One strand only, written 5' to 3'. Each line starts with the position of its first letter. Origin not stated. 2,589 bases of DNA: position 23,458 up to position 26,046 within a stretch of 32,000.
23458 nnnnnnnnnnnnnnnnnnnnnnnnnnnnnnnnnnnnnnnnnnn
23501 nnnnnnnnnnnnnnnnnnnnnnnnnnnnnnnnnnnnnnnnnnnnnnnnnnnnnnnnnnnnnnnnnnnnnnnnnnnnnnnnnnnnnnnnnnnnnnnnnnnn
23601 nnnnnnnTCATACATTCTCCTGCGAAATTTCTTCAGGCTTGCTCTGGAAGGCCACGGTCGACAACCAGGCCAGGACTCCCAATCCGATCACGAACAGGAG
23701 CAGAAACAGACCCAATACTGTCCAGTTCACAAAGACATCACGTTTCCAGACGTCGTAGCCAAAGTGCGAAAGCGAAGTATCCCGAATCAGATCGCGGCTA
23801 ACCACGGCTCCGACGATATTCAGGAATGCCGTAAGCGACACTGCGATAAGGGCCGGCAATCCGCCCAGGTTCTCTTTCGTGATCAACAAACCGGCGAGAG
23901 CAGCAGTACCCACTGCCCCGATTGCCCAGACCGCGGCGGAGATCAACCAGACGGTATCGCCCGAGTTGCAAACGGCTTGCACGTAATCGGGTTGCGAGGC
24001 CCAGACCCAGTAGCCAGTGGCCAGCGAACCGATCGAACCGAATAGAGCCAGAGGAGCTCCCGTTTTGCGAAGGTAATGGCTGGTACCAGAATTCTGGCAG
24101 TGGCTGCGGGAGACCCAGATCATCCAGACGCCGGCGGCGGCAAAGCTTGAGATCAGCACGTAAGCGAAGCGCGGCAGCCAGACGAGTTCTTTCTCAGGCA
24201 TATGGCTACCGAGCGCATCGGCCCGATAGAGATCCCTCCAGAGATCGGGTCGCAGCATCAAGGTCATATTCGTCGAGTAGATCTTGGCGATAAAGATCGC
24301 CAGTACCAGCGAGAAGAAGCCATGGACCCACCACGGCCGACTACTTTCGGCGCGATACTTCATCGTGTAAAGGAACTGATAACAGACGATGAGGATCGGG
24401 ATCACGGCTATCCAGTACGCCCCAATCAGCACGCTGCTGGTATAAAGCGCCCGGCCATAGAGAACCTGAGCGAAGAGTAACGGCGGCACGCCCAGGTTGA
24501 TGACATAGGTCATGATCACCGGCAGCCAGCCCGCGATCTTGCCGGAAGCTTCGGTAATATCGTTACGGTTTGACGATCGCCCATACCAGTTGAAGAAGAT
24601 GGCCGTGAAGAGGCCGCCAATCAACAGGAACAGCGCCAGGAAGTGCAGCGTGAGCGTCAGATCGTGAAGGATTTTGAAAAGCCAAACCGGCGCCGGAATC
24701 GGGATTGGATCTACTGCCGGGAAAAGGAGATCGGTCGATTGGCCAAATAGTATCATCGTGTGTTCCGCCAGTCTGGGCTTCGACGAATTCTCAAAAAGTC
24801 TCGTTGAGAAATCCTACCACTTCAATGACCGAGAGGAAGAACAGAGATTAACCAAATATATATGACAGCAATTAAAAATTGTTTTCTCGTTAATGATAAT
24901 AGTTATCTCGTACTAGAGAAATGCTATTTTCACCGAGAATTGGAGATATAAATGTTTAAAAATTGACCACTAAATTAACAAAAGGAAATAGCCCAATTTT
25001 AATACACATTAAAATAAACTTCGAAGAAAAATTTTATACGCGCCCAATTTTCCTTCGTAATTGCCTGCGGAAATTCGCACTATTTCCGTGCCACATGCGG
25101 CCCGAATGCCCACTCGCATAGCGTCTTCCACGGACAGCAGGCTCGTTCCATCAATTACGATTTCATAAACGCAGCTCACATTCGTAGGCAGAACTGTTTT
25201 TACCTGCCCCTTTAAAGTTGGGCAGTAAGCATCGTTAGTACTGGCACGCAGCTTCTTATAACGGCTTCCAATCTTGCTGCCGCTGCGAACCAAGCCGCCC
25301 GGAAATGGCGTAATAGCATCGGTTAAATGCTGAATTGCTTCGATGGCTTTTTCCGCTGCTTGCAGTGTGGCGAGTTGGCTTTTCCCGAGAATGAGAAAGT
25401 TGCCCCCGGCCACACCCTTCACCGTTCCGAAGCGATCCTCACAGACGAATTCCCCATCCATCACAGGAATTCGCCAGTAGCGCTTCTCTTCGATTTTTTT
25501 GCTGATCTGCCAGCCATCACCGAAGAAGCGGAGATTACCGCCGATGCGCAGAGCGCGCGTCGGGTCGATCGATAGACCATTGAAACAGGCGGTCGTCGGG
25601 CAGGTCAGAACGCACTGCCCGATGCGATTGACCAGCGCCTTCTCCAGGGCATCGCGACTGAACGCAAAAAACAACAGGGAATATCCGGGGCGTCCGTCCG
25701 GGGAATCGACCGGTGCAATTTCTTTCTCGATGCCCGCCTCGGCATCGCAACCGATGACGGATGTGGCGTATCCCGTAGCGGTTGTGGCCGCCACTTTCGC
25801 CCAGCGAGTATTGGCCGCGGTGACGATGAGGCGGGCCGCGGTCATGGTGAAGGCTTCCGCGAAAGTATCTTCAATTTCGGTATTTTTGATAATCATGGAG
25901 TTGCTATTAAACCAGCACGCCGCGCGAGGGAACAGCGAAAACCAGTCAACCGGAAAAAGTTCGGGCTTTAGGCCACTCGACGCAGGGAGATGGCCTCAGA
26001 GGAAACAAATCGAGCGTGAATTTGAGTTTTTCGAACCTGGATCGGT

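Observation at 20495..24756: Rieske/cytochrome b operon with no c1/f-type subunit, bracketed by two large polytopic membrane proteins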

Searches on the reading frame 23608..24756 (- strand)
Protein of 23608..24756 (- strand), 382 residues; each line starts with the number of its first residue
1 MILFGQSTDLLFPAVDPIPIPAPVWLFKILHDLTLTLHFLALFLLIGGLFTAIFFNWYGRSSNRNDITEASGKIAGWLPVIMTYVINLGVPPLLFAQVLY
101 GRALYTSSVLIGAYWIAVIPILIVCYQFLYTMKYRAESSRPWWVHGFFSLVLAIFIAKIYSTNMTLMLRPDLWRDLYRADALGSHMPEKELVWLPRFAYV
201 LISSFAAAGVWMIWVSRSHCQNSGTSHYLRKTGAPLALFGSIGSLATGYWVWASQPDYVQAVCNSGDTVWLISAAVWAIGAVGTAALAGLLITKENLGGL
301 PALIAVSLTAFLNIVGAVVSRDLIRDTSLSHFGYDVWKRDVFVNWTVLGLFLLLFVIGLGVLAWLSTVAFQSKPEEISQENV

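Call 3: search_protein_families(library=pfam, proteins=[window:23608-24756:-], max_evalue=0.01)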
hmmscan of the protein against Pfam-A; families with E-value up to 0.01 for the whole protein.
window:23608-24756:- (382 aa): 0 families

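Call 4: search_protein_families(library=ncbifam, proteins=[window:23608-24756:-], max_evalue=0.01)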
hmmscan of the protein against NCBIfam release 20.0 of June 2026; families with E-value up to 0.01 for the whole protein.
window:23608-24756:- (382 aa): 0 families

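Call 14: find_homologous_proteins(query=window:23608-24756:-)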
Query window:23608-24756:- (382 aa): 2111 proteins with E <= 0.001 among 8000 candidates; the best 120 are listed.
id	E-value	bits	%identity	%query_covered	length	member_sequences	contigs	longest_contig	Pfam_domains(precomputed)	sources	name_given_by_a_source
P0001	7.4e-252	853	100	100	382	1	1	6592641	-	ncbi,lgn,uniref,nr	ncbi:hypothetical protein KIH39_17470 [Telmatocola sphagniphila]|uniref:Uncharacterized protein n=1 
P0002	1.3e-114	402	52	99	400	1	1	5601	-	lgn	-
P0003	1.9e-111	391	52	97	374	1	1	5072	-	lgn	-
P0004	2.7e-111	391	50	100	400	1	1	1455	-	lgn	-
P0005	6.0e-107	376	51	95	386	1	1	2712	-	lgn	-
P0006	2.5e-106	374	52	97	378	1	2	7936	-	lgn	-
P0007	3.3e-104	367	51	96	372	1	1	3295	-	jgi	jgi:hypothetical protein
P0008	3.6e-104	367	53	96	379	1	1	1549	-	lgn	-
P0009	1.8e-103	365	52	94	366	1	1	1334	-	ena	-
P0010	4.4e-103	364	49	96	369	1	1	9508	-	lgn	-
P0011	1.2e-102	362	50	96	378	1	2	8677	-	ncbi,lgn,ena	-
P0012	1.8e-102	362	49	97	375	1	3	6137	-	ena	-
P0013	5.7e-102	360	49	97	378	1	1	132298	-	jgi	jgi:hypothetical protein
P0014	9.2e-100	353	49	96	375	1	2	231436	-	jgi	jgi:hypothetical protein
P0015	7.5e-98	346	51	96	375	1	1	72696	-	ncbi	ncbi:MAG: hypothetical protein U0798_17320 [Gemmataceae bacterium]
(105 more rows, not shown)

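Call 17: find_related_loci(query=A1, collection=genome_contigs, flank=7000)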
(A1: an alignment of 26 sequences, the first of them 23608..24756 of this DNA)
Query A1 (382 aa) in genome_contigs; peptide patterns used: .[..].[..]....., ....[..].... (x = any residue, [..] = any of these).
600 stretches matched a pattern (row limit reached: there are more); 541 encode a relative of the query (tblastn E <= 1e-3); the best 80 are kept; 80 distinct loci.
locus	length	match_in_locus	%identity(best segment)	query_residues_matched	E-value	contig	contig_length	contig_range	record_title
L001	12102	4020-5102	51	12-376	1e-98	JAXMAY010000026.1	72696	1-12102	MAG: Gemmataceae bacterium isolate STL-PLA22 C4.68.fa-26, whole genome shotgun sequence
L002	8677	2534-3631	50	8-372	1e-96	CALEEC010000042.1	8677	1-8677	MAG: uncultured Gemmataceae bacterium isolate R1_Bin_Bin_101_sub_1 genome assembly, contig: c_000002524736, whole genome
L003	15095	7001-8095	48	12-374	1e-94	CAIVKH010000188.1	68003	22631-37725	uncultured bacterium isolate AM-2014_bin-1020 genome assembly, contig: bin-1020:188/383, whole genome shotgun sequence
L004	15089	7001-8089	46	12-374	4e-92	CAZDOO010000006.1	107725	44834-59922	MAG TPA_asm: uncultured Verrucomicrobiota bacterium isolate SRP220891_co1_482 genome assembly, contig: NODE_265_length_1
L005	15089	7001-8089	44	11-375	2e-91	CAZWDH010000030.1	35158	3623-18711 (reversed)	MAG TPA_asm: uncultured Nitrospiraceae bacterium isolate SRP323723_co1_44 genome assembly, contig: NODE_988_length_35158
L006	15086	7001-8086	45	12-375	4e-91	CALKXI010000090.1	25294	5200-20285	MAG: uncultured Chlorobiales bacterium isolate H1_Bin_METABAT__172_1_1 genome assembly, contig: c_000000766071, whole ge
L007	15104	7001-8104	44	6-375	8e-91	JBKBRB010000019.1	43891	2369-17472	MAG: Chloroherpetonaceae bacterium isolate 21I_052.bin.17 NODE_19_length_43891_cov_27.458735, whole genome shotgun seque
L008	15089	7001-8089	46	11-376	5e-90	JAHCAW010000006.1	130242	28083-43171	MAG: Candidatus Sumerlaeia bacterium isolate ACE_SUM1 SUM1_6, whole genome shotgun sequence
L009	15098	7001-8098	43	11-378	5e-90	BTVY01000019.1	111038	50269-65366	MAG: Candidatus Hydrogenedentota bacterium AMX-MBFR-82 DNA, sequence019, whole genome shotgun sequence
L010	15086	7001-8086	45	11-374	4e-89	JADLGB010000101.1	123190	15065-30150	MAG: Candidatus Hydrogenedentota bacterium isolate SJ408 c_000000524565, whole genome shotgun sequence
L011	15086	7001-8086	45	12-375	2e-88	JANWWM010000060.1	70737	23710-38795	MAG: Chloroherpetonaceae bacterium isolate SKYG21 k141_556434, whole genome shotgun sequence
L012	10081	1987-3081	46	11-373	2e-88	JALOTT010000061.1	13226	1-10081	MAG: Verrucomicrobia bacterium isolate Prado240 scaffold_7025, whole genome shotgun sequence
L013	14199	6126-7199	44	12-373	6e-88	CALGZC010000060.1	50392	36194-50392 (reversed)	MAG: uncultured Blastocatellia bacterium isolate R1_Bin_Bin_52_sub_1 genome assembly, contig: c_000000629017, whole geno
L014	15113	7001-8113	45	5-376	5e-88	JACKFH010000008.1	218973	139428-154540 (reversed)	MAG: Candidatus Omnitrophota bacterium isolate HK-STAS-OLB16-2 HK-STAS-OLB16-2_8, whole genome shotgun sequence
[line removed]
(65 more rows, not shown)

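Call 28: search_solved_structures(query=A1, max_evalue=10)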
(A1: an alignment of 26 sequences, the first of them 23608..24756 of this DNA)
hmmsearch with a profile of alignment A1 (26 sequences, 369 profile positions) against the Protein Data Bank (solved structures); distinct sequences matched with E-value up to 10: 0.

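Call 39: search_protein_families(library=pfam, proteins=[L014:11468-12814:+, L014:12759-13916:+], max_evalue=0.01)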
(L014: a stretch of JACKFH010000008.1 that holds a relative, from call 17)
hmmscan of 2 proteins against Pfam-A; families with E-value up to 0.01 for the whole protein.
L014:11468-12814:+ (448 aa): 3 families
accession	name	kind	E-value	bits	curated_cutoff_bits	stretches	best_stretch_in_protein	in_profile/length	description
PF01654.22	Cyt_bd_oxida_I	-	3.7e-16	59.2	26.2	1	18-209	6-203/418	Cytochrome bd terminal oxidase subunit I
PF13442.11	Cytochrome_CBB3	-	2.5e-05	25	27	1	359-423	5-68/68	Cytochrome C oxidase, cbb3-type, subunit III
PF00034.26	Cytochrom_C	-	0.0041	18.8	21.3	0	358-376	2-20/90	Cytochrome c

L014:12759-13916:+ (385 aa): 0 families

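Call 40: predict_structure(alignment_id=A1)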
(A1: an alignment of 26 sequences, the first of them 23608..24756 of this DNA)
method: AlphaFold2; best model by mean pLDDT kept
length: 382 residues; sequences in the alignment: 26
mean_pLDDT: 90.3   pTM: 0.90
mean pLDDT of the five models: 90.3, 88.5, 88.4, 87.7, 85.0
residues with pLDDT >= 90: 275; 70-90: 81; 50-70: 14; < 50: 12
segments of 3 or more residues with pLDDT < 50: 1-7, 377-379
pLDDT, mean of each block of 10 residues (from residue 1): 47 75 94 97 98 98 97 95 94 91 85 90 98 96 98 96 90 85 73 90 98 89 91 98 98 94 92 98 98 88 97 98 95 91 91 92 86 60 44
secondary structure, 60 per line:
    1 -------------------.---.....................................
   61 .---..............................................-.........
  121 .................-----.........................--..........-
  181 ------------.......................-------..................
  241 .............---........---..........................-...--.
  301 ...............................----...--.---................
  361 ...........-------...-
elements in order: H24-61 H65-110 H112-137 H143-167 H170-179 H193-215 H223-253 H257-264 H268-293 H300-331 H345-371

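Call 42: search_protein_representatives(alignment_id=A1)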
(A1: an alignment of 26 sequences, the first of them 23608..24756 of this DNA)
Query: 26 sequences, 369 profile positions. Proteins with E-value up to 0.001 (for the whole library): 1627; up to 1e-10: 1170; up to 1e-30: 497. The best 150 are listed.
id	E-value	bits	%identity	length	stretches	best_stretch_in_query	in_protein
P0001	2.2e-154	530.5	-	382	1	2-366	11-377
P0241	8.1e-140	482.5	-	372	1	2-368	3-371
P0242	4.3e-139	480.1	-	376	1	2-368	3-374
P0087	4.7e-135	466.9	-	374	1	2-364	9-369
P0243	1.5e-133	461.9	-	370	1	2-367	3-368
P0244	5.8e-133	460.0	-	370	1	2-368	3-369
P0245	1.2e-129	449.0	-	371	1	2-368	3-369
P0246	1.6e-129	448.6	-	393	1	2-364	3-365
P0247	1.2e-124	432.6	-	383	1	2-366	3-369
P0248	2.9e-124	431.4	-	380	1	2-365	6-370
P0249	1.7e-122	425.5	-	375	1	2-365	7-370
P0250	8.4e-122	423.2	-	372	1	2-367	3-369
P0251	3.7e-121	421.1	-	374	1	2-363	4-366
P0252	3.0e-120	418.1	-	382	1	2-362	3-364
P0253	1.2e-116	406.3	-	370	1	2-368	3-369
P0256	1.9e-113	395.7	-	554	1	2-366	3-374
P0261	1.5e-107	376.3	-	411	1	3-368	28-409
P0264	1.1e-100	353.8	-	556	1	2-367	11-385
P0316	3.3e-60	220.6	-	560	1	3-364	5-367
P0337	4.3e-56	207.0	-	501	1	3-363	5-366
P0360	1.3e-52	195.6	-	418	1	3-255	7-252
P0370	9.5e-52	192.7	-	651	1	3-359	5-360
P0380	1.1e-50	189.2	-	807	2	3-356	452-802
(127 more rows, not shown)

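Call 43: search_protein_families(library=pfam, proteins=[P0380, P0370, P0256, P0264, P0316, P0337, P0360, P0261], max_evalue=0.01)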
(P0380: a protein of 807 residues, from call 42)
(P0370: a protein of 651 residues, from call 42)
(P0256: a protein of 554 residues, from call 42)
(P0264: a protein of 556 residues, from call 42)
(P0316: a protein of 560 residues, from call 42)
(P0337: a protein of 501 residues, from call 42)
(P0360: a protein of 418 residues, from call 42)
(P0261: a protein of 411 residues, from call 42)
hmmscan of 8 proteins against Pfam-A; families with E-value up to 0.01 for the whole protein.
P0380 (807 aa): 1 family
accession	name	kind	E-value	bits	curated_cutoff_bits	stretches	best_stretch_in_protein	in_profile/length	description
PF01654.22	Cyt_bd_oxida_I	-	3.2e-09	36.3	26.2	1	19-230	8-230/418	Cytochrome bd terminal oxidase subunit I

P0370 (651 aa): 4 families
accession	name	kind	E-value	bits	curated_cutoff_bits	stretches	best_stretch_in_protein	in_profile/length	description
PF11604.15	CusF_Ec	-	4.8e-13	49.2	27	1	395-450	2-56/72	Copper binding periplasmic protein CusF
PF02630.20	SCO1-SenC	-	1.1e-12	48.6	22.8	1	493-609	6-111/134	SCO1/SenC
PF08534.16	Redoxin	-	0.00016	21.9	26.6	1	484-634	2-135/148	Redoxin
PF25592.1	DUF7937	-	0.00048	19.5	31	1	34-358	109-397/402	Domain of unknown function (DUF7937)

P0256 (554 aa): 2 families
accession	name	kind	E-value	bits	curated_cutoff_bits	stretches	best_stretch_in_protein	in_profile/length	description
PF00355.32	Rieske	-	7.7e-13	48.6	20.3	1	465-542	10-87/88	Rieske [2Fe-2S] domain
PF13806.12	Rieske_2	-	0.0014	19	27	1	504-553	55-103/104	Rieske-like [2Fe-2S] domain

P0264 (556 aa): 1 family
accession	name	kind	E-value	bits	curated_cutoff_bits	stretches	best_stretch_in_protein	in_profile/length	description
PF00355.32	Rieske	-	2.1e-12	47.2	20.3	1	460-544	4-88/88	Rieske [2Fe-2S] domain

P0316 (560 aa): 1 family
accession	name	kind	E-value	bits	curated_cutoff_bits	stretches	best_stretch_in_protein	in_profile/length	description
PF11845.13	Tll0287-like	-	3.3e-28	99.4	24.1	1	394-558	11-144/144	Tll0287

P0337 (501 aa): 0 families

P0360 (418 aa): 0 families

P0261 (411 aa): 0 families

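Call 45: fold_search(model_id=the predicted structure, library=pdb)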
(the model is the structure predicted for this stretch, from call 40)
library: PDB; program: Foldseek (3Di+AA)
matches with E <= 10: 238; with E <= 0.001: 3
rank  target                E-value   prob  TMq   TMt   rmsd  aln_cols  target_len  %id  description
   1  8b4o_A                5.0e-05  1.00  0.62  0.55   6.4       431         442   15  Cryo-EM structure of cytochrome bd oxidase from C. glutamicum (released 2022-12-28)
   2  5doq_A                1.8e-04  1.00  0.65  0.58   6.1       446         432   14  The structure of bd oxidase from Geobacillus thermodenitrificans (released 2016-05-04)
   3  7oy2_C                9.8e-04  1.00  0.55  0.48  10.8       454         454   11  High resolution structure of cytochrome bd-II oxidase from E. coli (released 2021-12-15)
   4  9r2g_A                1.0e-03  1.00  0.65  0.66   5.1       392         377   11  Cytochrome bd II oxidase qOR-2 type from Mycobacterium smegmatis (released 2026-03-04)
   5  6rx4_A                2.6e-03  1.00  0.52  0.44  10.7       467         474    9  THE STRUCTURE OF BD OXIDASE FROM ESCHERICHIA COLI (released 2019-11-20)
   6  9fka_A                2.7e-03  1.00  0.62  0.53   6.1       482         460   12  Cryo-EM structure of the reduced cytochrome bd oxidase from M. tuberculosis (released 2025-02-12)
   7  7ose_A                3.2e-03  1.00  0.48  0.38  16.2       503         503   11  cytochrome bd-II type oxidase with bound aurachin D (released 2021-11-17)
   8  8b4o_B                4.5e-03  1.00  0.51  0.57   6.4       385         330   15  Cryo-EM structure of cytochrome bd oxidase from C. glutamicum (released 2022-12-28)
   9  6rko_A                5.5e-03  1.00  0.51  0.45  10.2       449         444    9  Cryo-EM structure of the E. coli cytochrome bd-I oxidase at 2.68 A resolution (released 2019-10-16)
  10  9r2g_D                1.9e-02  1.00  0.57  0.65   5.7       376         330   13  Cytochrome bd II oxidase qOR-2 type from Mycobacterium smegmatis (released 2026-03-04)
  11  7nkz_B                2.6e-02  1.00  0.49  0.54   6.7       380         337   14  Cryo-EM structure of the cytochrome bd oxidase from M. tuberculosis at 2.5 A resolution (released 2021-09-22)
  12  9fka_B                7.4e-02  1.00  0.54  0.58   6.0       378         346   12  Cryo-EM structure of the reduced cytochrome bd oxidase from M. tuberculosis (released 2025-02-12)
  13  5doq_B                8.4e-02  1.00  0.58  0.65   6.7       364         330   13  The structure of bd oxidase from Geobacillus thermodenitrificans (released 2016-05-04)
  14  6btm_F                9.6e-02  0.91  0.34  0.33  15.9       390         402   12  Structure of Alternative Complex III from Flavobacterium johnsoniae (Wild Type) (released 2018-05-09)
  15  8k9e_C                1.2e-01  0.87  0.35  0.31  12.6       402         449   13  Cryo-EM structure of the photosynthetic alternative complex III from Chloroflexus aurantiacus at 3.3 angstrom (released 2024-03-06)
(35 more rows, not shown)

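Call 56: find_encoding_contigs(protein=P0370, flank=6000, max_places=2)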
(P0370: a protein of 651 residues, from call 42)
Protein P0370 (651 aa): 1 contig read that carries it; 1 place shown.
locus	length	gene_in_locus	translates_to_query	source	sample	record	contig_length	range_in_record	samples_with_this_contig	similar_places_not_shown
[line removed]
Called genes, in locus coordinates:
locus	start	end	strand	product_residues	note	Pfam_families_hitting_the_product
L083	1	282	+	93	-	?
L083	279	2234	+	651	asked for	PF11604:CusF_Ec, PF02630:SCO1-SenC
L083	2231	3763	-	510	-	PF21216:PepQ_N, PF00557:Peptidase_M24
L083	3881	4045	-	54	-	?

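Call 57: find_encoding_contigs(protein=P0380, flank=6000, max_places=2)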
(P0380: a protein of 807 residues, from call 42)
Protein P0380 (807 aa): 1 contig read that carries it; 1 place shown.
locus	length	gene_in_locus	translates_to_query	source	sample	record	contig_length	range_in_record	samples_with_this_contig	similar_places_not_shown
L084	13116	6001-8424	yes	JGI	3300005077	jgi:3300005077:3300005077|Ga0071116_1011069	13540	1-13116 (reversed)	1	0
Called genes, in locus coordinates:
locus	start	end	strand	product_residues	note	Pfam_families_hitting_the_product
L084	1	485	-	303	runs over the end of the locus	?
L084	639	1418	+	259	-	PF01738:DLH, PF00326:Peptidase_S9 (faint)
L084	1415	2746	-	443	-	-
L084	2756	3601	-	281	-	PF00106:adh_short, PF01370:Epimerase, PF08659:KR, PF13460:NAD_binding_10, PF13561:adh_short_C2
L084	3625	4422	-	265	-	PF00481:PP2C (faint), PF13672:PP2C_2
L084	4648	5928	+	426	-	PF13185:GAF_2, PF01590:GAF, PF13492:GAF_3 (faint), PF07228:SpoIIE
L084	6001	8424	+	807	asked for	PF01654:Cyt_bd_oxida_I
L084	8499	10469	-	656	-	PF01364:Peptidase_C25, PF18962:Por_Secre_tail (faint), PF13860:FlgD_ig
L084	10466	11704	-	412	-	PF08126:Propeptide_C25, PF01364:Peptidase_C25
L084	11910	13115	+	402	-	?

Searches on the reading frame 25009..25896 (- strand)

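Call 3: search_protein_families(library=pfam, proteins=[window:25009-25896:-], max_evalue=0.01)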
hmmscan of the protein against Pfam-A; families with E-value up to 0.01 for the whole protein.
window:25009-25896:- (295 aa): 2 families
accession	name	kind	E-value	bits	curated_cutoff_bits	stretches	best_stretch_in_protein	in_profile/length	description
PF02741.20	FTR_C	-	9.3e-62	207.9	25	1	148-293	1-148/149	FTR, proximal lobe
PF01913.23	FTR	-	5.5e-60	201.9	27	1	1-145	1-142/142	Formylmethanofuran-tetrahydromethanopterin formyltransferase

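Call 4: search_protein_families(library=ncbifam, proteins=[window:25009-25896:-], max_evalue=0.01)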
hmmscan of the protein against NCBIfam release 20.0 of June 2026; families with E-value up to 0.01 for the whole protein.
window:25009-25896:- (295 aa): 2 families
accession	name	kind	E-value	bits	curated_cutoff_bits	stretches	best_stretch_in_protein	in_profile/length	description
TIGR03119.1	one_C_fhcD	equivalog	7.9e-133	442.4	292.6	1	8-294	1-288/288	formylmethanofuran--tetrahydromethanopterin N-formyltransferase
NF002554.0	PRK02114.1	subfamily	1.9e-132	441.2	297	1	1-295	1-296/297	formylmethanofuran--tetrahydromethanopterin N-formyltransferase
